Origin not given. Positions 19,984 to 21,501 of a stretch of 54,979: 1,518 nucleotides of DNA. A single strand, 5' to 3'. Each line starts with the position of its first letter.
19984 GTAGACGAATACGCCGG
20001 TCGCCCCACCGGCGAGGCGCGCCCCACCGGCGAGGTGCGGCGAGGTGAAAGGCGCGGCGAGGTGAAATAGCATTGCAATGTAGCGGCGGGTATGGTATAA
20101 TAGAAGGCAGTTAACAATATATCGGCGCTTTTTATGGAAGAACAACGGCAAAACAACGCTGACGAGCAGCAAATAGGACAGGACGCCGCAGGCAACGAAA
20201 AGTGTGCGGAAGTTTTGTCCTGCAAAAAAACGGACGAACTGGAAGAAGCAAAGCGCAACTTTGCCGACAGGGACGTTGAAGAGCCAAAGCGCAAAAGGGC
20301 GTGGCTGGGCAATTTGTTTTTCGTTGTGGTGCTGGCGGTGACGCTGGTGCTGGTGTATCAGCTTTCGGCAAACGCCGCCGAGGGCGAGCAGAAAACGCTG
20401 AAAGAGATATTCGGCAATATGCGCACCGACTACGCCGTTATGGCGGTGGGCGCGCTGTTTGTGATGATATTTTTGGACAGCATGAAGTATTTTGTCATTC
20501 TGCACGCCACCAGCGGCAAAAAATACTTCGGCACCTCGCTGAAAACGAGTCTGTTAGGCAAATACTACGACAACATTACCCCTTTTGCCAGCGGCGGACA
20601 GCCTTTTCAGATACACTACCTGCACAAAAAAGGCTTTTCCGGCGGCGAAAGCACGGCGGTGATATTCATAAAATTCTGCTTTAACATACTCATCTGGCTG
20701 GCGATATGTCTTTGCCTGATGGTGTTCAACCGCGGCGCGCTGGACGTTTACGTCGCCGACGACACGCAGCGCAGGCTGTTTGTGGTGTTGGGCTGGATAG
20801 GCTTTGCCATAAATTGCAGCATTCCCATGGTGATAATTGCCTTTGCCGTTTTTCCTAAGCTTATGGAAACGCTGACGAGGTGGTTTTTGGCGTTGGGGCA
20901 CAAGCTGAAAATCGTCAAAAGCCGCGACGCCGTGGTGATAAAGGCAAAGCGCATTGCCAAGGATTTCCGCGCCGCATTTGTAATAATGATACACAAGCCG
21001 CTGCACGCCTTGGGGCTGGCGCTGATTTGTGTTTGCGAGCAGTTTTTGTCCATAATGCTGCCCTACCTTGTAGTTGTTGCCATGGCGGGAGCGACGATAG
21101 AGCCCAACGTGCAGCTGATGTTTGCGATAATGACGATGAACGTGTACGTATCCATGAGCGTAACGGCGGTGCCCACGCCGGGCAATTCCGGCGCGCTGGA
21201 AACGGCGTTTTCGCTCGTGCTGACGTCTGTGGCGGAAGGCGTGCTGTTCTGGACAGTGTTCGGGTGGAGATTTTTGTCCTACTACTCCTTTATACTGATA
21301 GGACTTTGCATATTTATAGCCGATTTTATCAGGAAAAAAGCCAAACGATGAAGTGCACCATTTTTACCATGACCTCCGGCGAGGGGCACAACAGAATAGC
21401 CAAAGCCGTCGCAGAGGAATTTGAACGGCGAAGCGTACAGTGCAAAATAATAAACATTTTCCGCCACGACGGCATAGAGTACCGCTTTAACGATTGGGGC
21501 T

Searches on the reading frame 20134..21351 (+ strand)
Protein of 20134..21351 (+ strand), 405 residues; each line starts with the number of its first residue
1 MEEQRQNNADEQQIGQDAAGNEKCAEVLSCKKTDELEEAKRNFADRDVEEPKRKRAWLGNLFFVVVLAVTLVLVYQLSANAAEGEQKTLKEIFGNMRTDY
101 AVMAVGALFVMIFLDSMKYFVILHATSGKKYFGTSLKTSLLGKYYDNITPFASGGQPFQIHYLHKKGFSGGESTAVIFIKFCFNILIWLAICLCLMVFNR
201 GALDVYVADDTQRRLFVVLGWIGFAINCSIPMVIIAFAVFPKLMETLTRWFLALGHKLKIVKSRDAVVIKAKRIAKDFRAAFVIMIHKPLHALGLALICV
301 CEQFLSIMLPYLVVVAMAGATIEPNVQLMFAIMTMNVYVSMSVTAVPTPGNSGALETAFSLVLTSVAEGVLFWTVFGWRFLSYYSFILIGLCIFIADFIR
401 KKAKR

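Call 73: search_protein_families(library=pfam, proteins=[window:20134-21351:+], max_evalue=0.0001)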
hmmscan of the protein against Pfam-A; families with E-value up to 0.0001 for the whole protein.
window:20134-21351:+ (405 aa): 1 family
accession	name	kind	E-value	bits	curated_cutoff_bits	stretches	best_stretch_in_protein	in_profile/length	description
PF03706.18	LPG_synthase_TM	-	1.5e-29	103.9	33.4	1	67-390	5-302/302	Lysylphosphatidylglycerol synthase TM region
